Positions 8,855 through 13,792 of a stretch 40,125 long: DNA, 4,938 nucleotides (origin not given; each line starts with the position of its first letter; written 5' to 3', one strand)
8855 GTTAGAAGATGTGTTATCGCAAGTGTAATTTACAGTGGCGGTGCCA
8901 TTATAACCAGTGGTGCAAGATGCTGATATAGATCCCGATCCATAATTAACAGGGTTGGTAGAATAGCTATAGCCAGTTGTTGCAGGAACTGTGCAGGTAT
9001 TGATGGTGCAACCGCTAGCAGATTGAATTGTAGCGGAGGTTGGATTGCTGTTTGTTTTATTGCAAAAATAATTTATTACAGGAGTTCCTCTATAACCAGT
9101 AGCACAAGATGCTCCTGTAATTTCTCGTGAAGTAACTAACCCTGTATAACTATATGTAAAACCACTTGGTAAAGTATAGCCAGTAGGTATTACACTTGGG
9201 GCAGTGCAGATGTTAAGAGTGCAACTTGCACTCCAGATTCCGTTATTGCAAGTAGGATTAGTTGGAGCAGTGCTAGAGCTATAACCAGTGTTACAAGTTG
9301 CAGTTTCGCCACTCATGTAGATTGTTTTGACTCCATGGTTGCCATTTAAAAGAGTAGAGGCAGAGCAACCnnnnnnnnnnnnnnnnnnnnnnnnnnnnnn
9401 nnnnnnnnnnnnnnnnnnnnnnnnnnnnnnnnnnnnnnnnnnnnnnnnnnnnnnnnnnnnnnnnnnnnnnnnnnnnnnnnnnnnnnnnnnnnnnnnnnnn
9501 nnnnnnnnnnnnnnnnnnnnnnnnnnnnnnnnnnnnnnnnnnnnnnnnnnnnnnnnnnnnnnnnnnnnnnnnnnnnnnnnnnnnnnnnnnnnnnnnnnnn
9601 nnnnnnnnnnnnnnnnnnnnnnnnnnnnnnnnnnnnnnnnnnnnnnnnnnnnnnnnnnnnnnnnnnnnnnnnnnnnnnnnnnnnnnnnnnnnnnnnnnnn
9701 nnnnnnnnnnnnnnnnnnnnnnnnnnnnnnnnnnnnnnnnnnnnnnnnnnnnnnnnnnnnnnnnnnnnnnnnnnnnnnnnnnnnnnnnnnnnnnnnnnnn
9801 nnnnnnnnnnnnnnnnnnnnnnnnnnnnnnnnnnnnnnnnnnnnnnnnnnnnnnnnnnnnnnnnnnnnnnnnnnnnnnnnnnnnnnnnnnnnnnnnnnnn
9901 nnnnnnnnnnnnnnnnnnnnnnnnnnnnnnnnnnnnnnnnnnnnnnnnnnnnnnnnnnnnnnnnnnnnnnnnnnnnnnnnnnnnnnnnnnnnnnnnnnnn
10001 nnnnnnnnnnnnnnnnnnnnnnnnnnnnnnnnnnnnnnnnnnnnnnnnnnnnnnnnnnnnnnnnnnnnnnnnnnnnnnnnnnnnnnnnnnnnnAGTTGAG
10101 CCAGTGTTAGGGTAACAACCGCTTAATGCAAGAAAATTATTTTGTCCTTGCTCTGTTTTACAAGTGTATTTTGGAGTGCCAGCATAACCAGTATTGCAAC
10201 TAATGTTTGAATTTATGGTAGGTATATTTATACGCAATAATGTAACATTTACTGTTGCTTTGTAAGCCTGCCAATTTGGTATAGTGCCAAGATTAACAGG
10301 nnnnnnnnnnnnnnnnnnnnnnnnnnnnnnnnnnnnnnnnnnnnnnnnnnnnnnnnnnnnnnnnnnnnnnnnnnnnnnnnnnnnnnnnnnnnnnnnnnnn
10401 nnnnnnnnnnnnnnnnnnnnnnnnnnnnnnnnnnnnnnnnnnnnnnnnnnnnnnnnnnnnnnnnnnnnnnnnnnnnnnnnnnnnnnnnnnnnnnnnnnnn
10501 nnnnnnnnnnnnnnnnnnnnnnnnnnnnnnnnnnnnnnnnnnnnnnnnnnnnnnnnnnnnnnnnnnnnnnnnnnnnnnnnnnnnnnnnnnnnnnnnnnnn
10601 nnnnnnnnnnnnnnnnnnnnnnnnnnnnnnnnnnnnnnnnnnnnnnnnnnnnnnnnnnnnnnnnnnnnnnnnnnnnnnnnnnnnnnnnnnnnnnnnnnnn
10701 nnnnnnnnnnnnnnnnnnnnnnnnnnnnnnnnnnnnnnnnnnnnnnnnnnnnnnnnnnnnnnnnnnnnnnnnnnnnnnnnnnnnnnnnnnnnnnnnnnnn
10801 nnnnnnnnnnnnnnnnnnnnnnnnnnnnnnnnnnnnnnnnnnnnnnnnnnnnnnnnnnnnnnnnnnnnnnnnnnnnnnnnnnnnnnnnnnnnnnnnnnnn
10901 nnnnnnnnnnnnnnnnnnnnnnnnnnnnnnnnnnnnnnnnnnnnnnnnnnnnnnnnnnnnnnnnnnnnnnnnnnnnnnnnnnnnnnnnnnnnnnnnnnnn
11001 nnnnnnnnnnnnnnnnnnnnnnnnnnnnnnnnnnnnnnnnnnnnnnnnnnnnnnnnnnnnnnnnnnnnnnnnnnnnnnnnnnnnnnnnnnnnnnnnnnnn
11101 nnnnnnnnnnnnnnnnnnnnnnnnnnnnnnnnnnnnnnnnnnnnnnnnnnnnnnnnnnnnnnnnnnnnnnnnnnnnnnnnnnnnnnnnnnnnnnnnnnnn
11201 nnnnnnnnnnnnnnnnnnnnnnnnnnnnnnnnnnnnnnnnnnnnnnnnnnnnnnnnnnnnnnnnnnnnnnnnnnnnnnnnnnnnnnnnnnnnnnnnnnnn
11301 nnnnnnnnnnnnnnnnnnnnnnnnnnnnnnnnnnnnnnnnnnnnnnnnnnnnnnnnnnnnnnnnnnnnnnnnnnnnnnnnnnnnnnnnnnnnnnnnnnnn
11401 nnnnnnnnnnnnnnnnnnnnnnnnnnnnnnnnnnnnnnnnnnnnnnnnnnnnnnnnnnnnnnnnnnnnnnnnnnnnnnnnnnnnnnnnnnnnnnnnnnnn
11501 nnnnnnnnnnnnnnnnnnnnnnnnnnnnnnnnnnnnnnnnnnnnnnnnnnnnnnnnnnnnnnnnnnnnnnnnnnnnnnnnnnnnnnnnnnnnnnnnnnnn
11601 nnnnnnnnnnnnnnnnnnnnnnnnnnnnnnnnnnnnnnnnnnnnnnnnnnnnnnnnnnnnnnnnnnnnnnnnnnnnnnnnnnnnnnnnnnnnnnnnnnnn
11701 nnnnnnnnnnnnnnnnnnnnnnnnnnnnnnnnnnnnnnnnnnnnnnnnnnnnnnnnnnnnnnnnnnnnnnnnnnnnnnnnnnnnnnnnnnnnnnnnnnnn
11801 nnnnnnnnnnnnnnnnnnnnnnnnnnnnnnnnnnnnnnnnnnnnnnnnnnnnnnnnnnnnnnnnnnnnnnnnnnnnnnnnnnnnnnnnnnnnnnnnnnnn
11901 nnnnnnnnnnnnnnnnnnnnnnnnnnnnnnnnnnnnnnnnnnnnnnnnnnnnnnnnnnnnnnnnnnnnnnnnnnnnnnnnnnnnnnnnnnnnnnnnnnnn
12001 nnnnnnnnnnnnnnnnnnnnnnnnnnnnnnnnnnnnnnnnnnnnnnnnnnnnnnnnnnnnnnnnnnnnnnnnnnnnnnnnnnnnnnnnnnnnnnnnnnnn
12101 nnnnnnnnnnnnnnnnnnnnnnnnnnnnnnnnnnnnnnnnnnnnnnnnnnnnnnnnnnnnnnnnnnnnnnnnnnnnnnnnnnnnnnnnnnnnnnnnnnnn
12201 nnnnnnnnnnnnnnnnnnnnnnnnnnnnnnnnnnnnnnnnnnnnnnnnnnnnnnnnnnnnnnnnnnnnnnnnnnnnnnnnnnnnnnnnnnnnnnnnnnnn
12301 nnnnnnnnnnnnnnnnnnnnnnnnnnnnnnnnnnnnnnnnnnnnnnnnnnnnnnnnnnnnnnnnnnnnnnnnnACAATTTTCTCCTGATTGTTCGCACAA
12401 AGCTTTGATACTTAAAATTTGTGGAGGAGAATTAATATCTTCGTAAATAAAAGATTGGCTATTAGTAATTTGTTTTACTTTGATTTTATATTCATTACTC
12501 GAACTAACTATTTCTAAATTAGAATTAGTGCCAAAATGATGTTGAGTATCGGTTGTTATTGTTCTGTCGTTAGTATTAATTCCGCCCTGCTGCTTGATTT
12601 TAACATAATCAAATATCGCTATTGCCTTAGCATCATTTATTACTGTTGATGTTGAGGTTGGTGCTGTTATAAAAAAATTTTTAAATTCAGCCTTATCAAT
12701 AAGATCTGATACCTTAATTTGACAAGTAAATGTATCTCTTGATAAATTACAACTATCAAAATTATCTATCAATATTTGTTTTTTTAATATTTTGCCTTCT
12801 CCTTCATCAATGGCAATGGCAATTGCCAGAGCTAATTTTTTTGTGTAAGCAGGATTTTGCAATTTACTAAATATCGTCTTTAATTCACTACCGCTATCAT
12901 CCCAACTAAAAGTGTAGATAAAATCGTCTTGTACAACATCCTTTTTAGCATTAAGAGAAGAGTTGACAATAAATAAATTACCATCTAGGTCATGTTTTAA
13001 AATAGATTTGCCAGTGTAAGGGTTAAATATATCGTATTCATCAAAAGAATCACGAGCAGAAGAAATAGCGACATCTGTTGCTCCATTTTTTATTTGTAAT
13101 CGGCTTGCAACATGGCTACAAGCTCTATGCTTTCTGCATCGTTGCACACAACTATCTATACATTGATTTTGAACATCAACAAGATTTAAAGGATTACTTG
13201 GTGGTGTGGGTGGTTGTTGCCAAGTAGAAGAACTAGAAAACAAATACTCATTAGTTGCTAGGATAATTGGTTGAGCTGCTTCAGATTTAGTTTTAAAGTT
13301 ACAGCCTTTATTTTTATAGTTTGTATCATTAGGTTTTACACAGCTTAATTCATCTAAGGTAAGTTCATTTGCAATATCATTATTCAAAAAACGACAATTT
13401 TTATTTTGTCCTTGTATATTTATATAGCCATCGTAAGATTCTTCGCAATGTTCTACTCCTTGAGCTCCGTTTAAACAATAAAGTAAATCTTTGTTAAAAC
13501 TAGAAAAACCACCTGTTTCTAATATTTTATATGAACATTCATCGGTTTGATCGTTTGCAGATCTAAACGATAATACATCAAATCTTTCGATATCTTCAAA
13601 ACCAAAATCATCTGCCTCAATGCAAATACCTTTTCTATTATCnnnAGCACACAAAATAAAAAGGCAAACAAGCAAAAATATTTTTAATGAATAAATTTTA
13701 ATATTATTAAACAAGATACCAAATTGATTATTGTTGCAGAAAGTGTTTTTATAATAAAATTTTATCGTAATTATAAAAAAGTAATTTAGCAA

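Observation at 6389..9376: About 15 four-cysteine modules resembling complement-control-protein (Sushi/SCR) repeats in a bacterial protein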

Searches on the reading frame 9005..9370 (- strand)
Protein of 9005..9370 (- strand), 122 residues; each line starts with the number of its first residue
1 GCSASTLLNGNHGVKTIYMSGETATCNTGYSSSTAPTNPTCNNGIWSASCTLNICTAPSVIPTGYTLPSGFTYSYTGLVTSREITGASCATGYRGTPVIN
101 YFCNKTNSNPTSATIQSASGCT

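Call 61: predict_structure(alignment_id=A7)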
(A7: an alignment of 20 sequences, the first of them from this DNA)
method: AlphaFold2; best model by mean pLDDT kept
length: 122 residues; sequences in the alignment: 20
mean_pLDDT: 84.0   pTM: 0.63
mean pLDDT of the five models: 84.0, 81.1, 81.0, 71.5, 59.6
residues with pLDDT >= 90: 54; 70-90: 45; 50-70: 23; < 50: 0
segments of 3 or more residues with pLDDT < 50: none
pLDDT, mean of each block of 10 residues (from residue 1): 95 96 91 87 96 74 82 63 85 92 68 79 90
secondary structure, 60 per line:
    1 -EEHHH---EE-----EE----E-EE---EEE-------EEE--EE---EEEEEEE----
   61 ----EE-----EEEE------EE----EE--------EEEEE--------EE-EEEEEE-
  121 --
elements in order: E30-32 E40-42 E50-56 E72-75 E98-102 E114-119

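Call 63: fold_search(model_id=the predicted structure, library=pdb)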
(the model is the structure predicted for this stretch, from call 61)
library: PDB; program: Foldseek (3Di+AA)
matches with E <= 10: 39; with E <= 0.001: 0
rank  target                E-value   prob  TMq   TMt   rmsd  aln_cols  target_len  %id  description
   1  1vvc                  2.1e-02  0.94  0.33  0.33   8.7       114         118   26  C-TERMINAL HALF OF VACCINIA VIRUS COMPLEMENT CONTROL PROTEIN, NMR, MINIMIZED AVERAGE STRUCTURE (released 1997-12-03)
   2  1h2q                  1.4e-01  0.80  0.42  0.43   6.9       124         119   23  Human CD55 domains 3 & 4 (released 2003-09-25)
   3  8cjv_B                1.4e-01  0.54  0.36  0.27   7.5       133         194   20  Structure of bovine CD46 ectodomain (SCR 1-4) (released 2023-07-12)
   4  8ci3_A                1.5e-01  0.80  0.43  0.41   5.9       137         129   16  Structure of bovine CD46 ectodomain (SCR 1-2) (released 2023-07-12)
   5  1ojv_A                2.0e-01  0.77  0.46  0.26   7.0       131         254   22  Decay accelerating factor (CD55): the structure of an intact human complement regulator. (released 2004-01-07)
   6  2qfh_MODEL_1_A        2.9e-01  0.25  0.27  0.14  10.2       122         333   19  Solution Structure of the C-terminal SCR-16/20 fragment of Complement Factor H. (released 2007-09-25)
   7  2gsx_MODEL_1_A        3.2e-01  0.47  0.34  0.07   8.0       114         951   21  Complement Receptor Type 2 (released 2006-09-26)
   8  1ojw_A                4.2e-01  0.51  0.44  0.26   7.2       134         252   21  Decay accelerating factor (CD55): the structure of an intact human complement regulator. (released 2004-01-07)
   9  2jgx_MODEL_1_A        5.2e-01  0.72  0.28  0.48   3.0        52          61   27  Structure of CCP module 7 of complement factor H - The AMD Not at risk varient (402Y) (released 2007-03-20)
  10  3zd2_B                5.2e-01  0.38  0.34  0.35   8.0       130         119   21  THE STRUCTURE OF THE TWO N-TERMINAL DOMAINS OF COMPLEMENT FACTOR H RELATED PROTEIN 1 SHOWS FORMATION OF A NOVEL DIMERI (released 2013-03-13)
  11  8xs3_C                5.8e-01  0.20  0.29  0.33   9.4       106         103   17  Structure of MPXV B6 and D68 fab complex (released 2024-06-12)
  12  3zd2_A                6.5e-01  0.33  0.35  0.34   8.4       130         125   22  THE STRUCTURE OF THE TWO N-TERMINAL DOMAINS OF COMPLEMENT FACTOR H RELATED PROTEIN 1 SHOWS FORMATION OF A NOVEL DIMERI (released 2013-03-13)
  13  7y5q_A                8.0e-01  0.16  0.31  0.13  11.5       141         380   12  Structure of 1:1 PAPP-A.STC2 complex(half map) (released 2023-01-11)
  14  6atg_A                1.0e+00  0.69  0.32  0.53   3.1        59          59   29  Insights to complement factor H recruitment by the borrelial CspZ protein as revealed by structural analysis (released 2018-09-12)
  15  2qfg_MODEL_1_A        1.0e+00  0.14  0.25  0.12   8.7       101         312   24  Solution Structure of the N-terminal SCR-1/5 fragment of Complement Factor H. (released 2007-09-25)
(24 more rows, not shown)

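Call 85: fold_search(model_id=the predicted structure, library=viral)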
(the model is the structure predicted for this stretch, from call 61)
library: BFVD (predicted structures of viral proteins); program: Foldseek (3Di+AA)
matches with E <= 10: 28; with E <= 0.001: 0
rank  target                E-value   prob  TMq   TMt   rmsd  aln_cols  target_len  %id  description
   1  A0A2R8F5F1            1.2e-02  0.90  0.30  0.21   9.6       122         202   25  Complement control protein C3 [Cowpox virus]
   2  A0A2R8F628            3.3e-02  0.80  0.31  0.20  12.4       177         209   14  CPXV199 protein [Cowpox virus]
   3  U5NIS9                6.6e-02  0.77  0.32  0.11   9.0       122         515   20  ORF4 [Retroperitoneal fibromatosis-associated herpesvirus]
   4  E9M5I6                1.5e-01  0.41  0.32  0.16   7.7       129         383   23  Complement regulatory protein [Cricetid gammaherpesvirus 2]
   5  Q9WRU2                1.6e-01  0.47  0.29  0.09   9.0       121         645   23  Complement binding protein [Macaca mulatta rhadinovirus 17577]
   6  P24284                6.0e-01  0.80  0.29  0.36   3.3        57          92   24  Truncated plaque-size/host range protein [Vaccinia virus (strain LC16m8)]
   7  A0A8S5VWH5            1.3e+00  0.16  0.37  0.07   9.6       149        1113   17  (no name in the UniProt tables at hand)
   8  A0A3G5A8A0            1.9e+00  0.04  0.19  0.17  18.6       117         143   13  Uncharacterized protein (Fragment) [Homavirus sp.]
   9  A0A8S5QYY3            3.4e+00  0.01  0.13  0.03  16.9       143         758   10  Tail collar fiber protein [Myoviridae sp. ctLtm40]
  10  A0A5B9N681            3.6e+00  0.04  0.15  0.04   9.9        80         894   11  Major capsid protein [Escherichia phage Paul]
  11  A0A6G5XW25            4.7e+00  0.01  0.18  0.07  18.9       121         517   10  (no name in the UniProt tables at hand)
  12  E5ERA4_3              4.9e+00  0.02  0.16  0.03  16.9       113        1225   17  (no name in the UniProt tables at hand)
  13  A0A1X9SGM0            5.8e+00  0.01  0.17  0.16  14.6       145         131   12  Uncharacterized protein [Bacillus phage BeachBum]
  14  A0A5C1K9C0            6.4e+00  0.03  0.22  0.12  10.5       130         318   13  Bacterial Ig-like domain protein [Shigella phage SGF2]
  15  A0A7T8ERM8            6.4e+00  0.02  0.18  0.11   9.4        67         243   16  (no name in the UniProt tables at hand)
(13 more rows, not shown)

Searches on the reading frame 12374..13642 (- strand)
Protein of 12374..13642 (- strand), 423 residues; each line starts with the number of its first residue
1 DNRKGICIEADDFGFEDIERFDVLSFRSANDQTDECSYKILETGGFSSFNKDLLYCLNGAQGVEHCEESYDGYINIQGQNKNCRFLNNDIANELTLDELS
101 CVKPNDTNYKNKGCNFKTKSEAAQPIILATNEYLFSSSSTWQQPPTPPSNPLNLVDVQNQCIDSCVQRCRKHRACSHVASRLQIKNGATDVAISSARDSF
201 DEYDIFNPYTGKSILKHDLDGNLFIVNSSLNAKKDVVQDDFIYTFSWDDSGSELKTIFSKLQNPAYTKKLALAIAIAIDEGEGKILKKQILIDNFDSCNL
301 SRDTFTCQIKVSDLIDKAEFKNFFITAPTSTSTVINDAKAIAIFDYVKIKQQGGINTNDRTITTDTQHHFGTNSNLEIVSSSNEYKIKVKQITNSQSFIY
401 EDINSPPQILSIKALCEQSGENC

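Call 80: search_protein_families(library=pfam, proteins=[window:12374-13642:-], max_evalue=1)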
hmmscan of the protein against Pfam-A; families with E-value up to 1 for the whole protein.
window:12374-13642:- (423 aa): 1 family
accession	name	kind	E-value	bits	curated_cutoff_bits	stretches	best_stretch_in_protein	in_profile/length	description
PF16325.11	Peptidase_U32_C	-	0.03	14.9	28.2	1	359-414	16-72/83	Peptidase family U32 C-terminal domain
